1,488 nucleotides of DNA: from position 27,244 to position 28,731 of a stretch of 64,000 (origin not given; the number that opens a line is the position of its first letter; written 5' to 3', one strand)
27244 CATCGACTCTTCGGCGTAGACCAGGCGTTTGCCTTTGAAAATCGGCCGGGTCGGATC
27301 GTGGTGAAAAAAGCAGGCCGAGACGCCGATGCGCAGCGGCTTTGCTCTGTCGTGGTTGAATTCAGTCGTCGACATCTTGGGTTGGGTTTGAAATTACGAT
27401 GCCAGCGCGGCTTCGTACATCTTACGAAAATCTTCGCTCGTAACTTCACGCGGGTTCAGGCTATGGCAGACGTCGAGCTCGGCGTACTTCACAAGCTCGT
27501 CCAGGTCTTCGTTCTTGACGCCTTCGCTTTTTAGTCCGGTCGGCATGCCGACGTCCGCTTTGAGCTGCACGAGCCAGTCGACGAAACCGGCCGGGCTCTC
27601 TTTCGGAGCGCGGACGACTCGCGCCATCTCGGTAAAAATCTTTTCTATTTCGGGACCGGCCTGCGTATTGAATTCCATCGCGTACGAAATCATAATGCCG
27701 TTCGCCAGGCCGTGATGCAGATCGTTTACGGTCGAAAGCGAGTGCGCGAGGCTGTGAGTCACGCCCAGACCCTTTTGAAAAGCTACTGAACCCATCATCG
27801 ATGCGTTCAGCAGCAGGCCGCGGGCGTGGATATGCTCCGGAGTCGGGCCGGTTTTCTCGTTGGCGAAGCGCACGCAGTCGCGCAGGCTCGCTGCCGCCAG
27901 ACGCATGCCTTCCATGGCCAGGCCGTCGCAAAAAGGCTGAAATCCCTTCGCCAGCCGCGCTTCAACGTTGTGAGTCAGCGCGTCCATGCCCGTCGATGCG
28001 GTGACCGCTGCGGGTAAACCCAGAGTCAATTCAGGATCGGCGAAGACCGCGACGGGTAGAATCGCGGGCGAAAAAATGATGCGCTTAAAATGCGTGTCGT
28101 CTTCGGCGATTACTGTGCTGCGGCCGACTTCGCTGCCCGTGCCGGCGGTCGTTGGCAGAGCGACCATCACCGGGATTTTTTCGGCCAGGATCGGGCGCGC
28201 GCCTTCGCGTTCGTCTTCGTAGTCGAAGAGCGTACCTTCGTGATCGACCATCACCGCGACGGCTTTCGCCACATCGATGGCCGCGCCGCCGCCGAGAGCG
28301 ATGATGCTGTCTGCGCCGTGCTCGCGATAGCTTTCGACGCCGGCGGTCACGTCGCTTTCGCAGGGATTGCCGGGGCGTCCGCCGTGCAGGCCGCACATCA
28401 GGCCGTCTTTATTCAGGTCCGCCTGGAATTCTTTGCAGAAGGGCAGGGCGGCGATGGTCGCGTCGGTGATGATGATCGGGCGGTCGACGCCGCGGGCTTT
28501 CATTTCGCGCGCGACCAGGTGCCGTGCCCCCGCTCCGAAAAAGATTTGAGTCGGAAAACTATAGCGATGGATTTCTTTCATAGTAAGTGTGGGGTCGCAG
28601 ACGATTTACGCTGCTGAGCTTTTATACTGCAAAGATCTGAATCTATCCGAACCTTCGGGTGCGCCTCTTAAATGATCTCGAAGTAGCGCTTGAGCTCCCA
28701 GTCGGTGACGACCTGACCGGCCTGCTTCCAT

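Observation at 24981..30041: Puu-like gamma-glutamylation catabolic operon that uses an Fe-alcohol dehydrogenase instead of an amine oxidase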

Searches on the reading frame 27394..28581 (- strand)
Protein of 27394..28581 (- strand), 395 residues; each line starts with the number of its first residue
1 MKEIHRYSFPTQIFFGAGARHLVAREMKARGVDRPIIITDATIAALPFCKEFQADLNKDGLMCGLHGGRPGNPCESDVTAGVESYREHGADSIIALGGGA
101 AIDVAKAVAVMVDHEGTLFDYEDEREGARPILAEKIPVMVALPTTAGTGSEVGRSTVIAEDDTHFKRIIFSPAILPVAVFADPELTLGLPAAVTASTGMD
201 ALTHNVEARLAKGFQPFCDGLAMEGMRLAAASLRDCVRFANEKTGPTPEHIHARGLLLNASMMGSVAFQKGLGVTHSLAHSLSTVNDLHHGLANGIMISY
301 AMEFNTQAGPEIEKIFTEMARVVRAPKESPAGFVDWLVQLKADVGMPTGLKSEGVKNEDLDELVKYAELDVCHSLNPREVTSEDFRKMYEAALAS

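Call 3: search_protein_families(library=pfam, proteins=[window:27394-28581:-])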
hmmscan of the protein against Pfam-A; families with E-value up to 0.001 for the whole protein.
window:27394-28581:- (395 aa): 3 families
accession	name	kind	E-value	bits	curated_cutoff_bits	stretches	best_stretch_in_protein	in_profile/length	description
PF00465.25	Fe-ADH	-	9e-42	143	31.3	1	10-183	1-168/168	Iron-containing alcohol dehydrogenase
PF25137.1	ADH_Fe_C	-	2.6e-33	115.8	27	1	194-393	1-194/194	Fe-containing alcohol dehydrogenase family, C-terminal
PF13685.12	Fe-ADH_2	-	3.5e-08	34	28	1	27-110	14-95/149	Iron-containing alcohol dehydrogenase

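Call 4: search_protein_families(library=ncbifam, proteins=[window:27394-28581:-])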
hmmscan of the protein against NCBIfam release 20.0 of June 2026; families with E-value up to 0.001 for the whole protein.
window:27394-28581:- (395 aa): 17 families
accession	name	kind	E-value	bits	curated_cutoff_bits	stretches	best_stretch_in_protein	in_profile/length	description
NF058672.1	4HyButDHCUPNE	equivalog_domain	3e-93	313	500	1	9-392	6-377/378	4-hydroxybutyrate dehydrogenase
NF041833.1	Fe_ADH_ErcA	equivalog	3.8e-72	243.5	550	1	12-393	10-382/382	alcohol dehydrogenase-like regulatory protein ErcA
NF007911.0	PRK10624.1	equivalog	1.1e-69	235.3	537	1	6-392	4-381/382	lactaldehyde reductase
TIGR02638.1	lactal_redase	equivalog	1.9e-69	234.3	523.15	1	9-389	6-379/379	lactaldehyde reductase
NF053866.1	CholDhdGbsBBac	equivalog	2.8e-67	227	550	1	1-393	6-391/392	choline dehydrogenase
NF010378.0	PRK13805.1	equivalog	6.9e-58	196.2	951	1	7-392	459-863/872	bifunctional acetaldehyde-CoA/alcohol dehydrogenase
NF011998.0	PRK15454.1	equivalog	4.8e-55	186.9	556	1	3-392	20-394/395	ethanolamine utilization ethanol dehydrogenase EutG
NF007363.0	PRK09860.1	equivalog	1.1e-53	182.8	581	1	15-393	14-383/383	L-threonine dehydrogenase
NF050025.1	SulfAcetaldRedSarD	equivalog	7.2e-53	179.8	700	1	7-391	5-383/385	sulfoacetaldehyde reductase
TIGR04266.1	NDMA_methanol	equivalog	1e-33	116.8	625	1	2-348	11-349/420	NDMA-dependent methanol dehydrogenase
TIGR03405.1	Phn_Fe-ADH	equivalog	1.7e-33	115.9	423.7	1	9-365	3-341/355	iron-containing alcohol dehydrogenase PsrA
NF041822.1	daptide_DH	equivalog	3.4e-17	62.4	300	1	37-202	5-168/363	daptide-type RiPP biosynthesis dehydogenase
NF011717.0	PRK15138.1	equivalog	6.3e-17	61.7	645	1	9-392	8-386/387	alcohol dehydrogenase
NF006941.0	PRK09423.1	subfamily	4.5e-15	55.3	336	1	8-113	6-108/367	glycerol dehydrogenase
NF053832.1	GlycoaldRedHalo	equivalog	4.2e-08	32.7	550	0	34-113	31-108/363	glycolaldehyde reductase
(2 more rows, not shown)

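Call 60: search_solved_structures(query=window:27394-28581:-, max_evalue=1e-30)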
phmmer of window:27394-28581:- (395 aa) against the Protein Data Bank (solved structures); distinct sequences matched with E-value up to 1e-30: 23.
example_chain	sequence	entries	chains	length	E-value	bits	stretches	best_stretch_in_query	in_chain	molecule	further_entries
8zrl_A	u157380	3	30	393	1.3e-52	182.5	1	8-388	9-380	NAD-dependent methanol dehydrogenase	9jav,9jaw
8zwd_B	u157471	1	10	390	1.1e-51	179.4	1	9-392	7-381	NAD(P)-dependent methanol dehydrogenase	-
3bfj_A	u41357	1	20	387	1.4e-50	175.7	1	6-389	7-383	1,3-propanediol oxidoreductase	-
7qnj_AAA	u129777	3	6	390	1.5e-50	175.7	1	12-393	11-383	Lactaldehyde reductase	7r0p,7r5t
1rrm_A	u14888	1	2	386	2.1e-50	175.2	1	12-392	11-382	Lactaldehyde reductase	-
2bi4_A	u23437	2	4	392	2.4e-50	175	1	12-392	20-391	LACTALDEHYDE REDUCTASE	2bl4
4fr2_A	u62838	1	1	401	3.1e-50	174.6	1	6-392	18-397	1,3-propanediol dehydrogenase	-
5br4_A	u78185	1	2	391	4.8e-50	174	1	12-392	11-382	Lactaldehyde reductase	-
7qlg_AAA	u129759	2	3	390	5.3e-50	173.9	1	12-393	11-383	Lactaldehyde reductase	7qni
7qlq_AAA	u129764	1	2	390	6e-50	173.7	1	12-393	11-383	Lactaldehyde reductase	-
7qls_AAA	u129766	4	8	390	8.6e-50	173.2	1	12-393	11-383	Lactaldehyde reductase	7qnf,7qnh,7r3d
3owo_A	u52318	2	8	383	1.8e-43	152.4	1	14-390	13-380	Alcohol dehydrogenase 2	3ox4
9ldl_C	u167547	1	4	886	1.8e-43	152.3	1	6-390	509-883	Aldehyde dehydrogenase family protein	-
6jko_A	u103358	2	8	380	1.8e-36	129.4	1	7-390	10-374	Methanol dehydrogenase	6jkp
3zdr_A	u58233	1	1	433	1.9e-35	125.9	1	6-392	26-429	ALCOHOL DEHYDROGENASE DOMAIN OF THE BIFUNCTIONAL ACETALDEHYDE DEHYDROGENASE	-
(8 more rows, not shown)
